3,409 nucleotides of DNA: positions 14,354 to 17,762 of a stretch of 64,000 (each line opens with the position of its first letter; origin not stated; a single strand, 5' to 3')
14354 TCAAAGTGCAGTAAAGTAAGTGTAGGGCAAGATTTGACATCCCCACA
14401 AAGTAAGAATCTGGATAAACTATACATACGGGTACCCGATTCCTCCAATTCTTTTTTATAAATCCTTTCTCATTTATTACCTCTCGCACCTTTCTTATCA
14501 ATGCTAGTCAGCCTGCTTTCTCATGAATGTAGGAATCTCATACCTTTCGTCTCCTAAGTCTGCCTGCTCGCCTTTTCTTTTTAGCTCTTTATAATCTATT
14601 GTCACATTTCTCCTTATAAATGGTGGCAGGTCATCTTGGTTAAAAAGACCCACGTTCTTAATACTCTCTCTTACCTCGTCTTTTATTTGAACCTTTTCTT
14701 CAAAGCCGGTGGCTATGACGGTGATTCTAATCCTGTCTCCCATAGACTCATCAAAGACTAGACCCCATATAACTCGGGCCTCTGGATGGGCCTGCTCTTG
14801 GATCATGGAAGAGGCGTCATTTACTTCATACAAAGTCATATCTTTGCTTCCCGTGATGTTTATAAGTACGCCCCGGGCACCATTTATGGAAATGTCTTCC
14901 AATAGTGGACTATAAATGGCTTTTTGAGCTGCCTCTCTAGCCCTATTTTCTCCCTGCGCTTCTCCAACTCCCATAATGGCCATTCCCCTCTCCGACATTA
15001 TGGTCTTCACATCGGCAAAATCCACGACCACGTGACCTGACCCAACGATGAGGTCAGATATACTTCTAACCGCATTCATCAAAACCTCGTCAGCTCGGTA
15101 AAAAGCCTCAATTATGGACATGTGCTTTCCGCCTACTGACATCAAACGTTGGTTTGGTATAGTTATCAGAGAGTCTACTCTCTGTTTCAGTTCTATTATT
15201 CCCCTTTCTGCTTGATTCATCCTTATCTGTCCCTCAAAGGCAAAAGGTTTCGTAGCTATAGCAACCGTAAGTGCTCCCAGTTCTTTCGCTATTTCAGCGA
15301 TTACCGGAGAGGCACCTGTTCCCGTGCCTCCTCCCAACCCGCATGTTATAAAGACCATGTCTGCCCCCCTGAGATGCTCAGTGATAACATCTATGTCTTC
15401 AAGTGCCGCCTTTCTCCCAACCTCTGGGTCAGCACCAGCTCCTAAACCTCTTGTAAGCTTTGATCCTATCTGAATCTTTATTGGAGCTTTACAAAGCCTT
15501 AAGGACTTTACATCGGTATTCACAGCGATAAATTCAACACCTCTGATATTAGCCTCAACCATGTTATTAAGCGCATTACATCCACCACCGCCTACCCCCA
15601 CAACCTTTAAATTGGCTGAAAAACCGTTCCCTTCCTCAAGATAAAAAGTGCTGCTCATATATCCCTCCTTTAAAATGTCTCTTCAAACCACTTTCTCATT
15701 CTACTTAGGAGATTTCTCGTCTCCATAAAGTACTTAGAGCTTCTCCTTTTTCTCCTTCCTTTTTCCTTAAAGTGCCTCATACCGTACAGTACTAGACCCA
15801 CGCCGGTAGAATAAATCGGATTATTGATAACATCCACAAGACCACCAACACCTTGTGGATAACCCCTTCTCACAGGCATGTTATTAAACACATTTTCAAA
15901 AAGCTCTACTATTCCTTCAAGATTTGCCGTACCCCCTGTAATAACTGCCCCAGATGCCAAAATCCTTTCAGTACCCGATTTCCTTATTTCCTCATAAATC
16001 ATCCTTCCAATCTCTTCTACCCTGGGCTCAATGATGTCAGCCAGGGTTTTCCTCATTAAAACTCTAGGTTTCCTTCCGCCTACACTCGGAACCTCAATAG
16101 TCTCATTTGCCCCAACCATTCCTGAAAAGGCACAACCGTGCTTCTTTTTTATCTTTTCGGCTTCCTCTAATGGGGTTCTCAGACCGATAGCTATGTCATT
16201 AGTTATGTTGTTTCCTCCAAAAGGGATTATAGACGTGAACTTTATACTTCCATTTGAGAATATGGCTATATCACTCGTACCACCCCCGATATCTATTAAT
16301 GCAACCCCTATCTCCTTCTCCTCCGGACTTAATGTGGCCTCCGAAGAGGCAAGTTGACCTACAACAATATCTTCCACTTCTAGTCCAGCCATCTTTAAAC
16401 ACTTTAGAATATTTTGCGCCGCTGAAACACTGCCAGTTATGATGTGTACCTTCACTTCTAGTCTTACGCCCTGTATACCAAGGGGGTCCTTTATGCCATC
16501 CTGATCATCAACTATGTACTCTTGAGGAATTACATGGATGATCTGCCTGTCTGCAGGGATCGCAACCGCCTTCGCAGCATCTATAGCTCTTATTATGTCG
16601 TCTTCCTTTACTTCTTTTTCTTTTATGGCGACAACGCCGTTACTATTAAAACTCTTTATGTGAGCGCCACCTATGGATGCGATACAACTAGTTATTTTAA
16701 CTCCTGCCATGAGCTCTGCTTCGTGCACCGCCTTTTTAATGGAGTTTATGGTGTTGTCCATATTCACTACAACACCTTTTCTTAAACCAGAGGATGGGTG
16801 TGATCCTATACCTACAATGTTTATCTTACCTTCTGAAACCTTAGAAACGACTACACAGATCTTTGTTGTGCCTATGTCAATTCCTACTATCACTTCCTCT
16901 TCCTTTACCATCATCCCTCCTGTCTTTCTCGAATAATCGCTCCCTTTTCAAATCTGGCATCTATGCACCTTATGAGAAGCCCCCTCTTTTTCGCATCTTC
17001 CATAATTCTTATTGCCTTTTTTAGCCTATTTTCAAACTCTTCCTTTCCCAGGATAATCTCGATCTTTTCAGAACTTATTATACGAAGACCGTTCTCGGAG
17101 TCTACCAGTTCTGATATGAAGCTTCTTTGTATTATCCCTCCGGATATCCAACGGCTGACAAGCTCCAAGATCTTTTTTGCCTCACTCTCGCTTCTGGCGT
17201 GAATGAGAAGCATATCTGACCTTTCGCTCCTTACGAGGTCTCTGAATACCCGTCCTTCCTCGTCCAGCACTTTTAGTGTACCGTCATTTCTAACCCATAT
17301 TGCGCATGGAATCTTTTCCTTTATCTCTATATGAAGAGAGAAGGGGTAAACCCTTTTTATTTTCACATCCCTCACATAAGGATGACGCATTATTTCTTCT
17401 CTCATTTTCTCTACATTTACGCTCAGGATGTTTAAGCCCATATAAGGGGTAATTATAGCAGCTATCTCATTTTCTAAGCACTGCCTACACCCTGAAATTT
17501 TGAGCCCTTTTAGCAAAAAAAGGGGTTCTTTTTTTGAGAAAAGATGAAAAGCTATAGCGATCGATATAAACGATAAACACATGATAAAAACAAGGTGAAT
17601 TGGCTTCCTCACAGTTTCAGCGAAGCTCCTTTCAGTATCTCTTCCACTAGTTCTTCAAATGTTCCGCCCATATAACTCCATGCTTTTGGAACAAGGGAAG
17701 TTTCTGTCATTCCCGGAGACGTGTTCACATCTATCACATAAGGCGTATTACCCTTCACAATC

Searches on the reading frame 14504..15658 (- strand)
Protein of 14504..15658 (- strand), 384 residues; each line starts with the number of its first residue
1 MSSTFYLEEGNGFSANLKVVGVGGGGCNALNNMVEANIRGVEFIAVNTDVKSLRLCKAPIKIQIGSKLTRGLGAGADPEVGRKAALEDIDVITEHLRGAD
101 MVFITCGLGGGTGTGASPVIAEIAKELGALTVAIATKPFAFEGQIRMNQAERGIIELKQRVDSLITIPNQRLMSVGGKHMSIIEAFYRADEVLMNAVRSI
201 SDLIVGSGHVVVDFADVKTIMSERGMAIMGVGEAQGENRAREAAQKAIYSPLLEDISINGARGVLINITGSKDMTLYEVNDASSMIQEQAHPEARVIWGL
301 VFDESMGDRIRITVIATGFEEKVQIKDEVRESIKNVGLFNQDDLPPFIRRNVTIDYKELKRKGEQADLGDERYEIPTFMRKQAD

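Call 9: search_protein_families(library=pfam, proteins=[window:14504-15658:-], max_evalue=0.00001)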
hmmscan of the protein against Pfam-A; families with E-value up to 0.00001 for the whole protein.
window:14504-15658:- (384 aa): 2 families
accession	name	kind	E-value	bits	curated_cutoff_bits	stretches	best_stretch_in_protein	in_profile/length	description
PF00091.31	Tubulin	-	1.6e-47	162.7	33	1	17-175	2-188/190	Tubulin/FtsZ family, GTPase domain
PF12327.13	FtsZ_C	-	1.7e-37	128.1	27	1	225-320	1-95/95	FtsZ family, C-terminal domain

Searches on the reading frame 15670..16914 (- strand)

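Call 9: search_protein_families(library=pfam, proteins=[window:15670-16914:-], max_evalue=0.00001)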
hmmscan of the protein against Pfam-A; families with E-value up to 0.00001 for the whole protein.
window:15670-16914:- (414 aa): 5 families
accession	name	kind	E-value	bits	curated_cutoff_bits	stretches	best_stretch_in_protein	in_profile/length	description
PF14450.12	FtsA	-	2.3e-50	170.6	31.8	2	205-373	1-127/127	Cell division protein FtsA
PF02491.25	SHS2_FTSA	-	9.2e-34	116.1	25.4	1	83-160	1-79/79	SHS2 domain inserted in FTSA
PF06723.19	MreB_Mbl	-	2.4e-11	43.5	27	1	200-348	143-301/327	MreB/Mbl protein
PF11104.14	PilM_2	-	5.2e-11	42.5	27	1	171-259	143-237/340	Type IV pilus assembly protein PilM;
PF06277.17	EutA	-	6.1e-08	32.4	27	1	175-258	118-200/475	Ethanolamine utilisation protein EutA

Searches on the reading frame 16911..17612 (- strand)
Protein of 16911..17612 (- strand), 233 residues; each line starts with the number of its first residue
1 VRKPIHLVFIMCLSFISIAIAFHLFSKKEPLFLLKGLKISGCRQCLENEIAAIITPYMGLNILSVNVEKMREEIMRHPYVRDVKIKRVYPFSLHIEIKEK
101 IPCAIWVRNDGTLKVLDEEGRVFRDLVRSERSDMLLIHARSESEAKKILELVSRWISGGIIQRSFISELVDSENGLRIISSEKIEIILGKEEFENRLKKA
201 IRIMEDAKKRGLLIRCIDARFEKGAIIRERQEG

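Call 9: search_protein_families(library=pfam, proteins=[window:16911-17612:-], max_evalue=0.00001)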
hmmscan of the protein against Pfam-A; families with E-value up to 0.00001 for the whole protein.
window:16911-17612:- (233 aa): 2 families
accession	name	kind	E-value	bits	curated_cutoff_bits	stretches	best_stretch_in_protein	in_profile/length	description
PF08478.15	POTRA_1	-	3.7e-11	43.6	23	1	34-99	3-68/69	POTRA domain, FtsQ-type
PF03799.20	FtsQ_DivIB_C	-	3.8e-09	37.9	21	1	104-220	1-114/114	Cell division protein FtsQ/DivIB, C-terminal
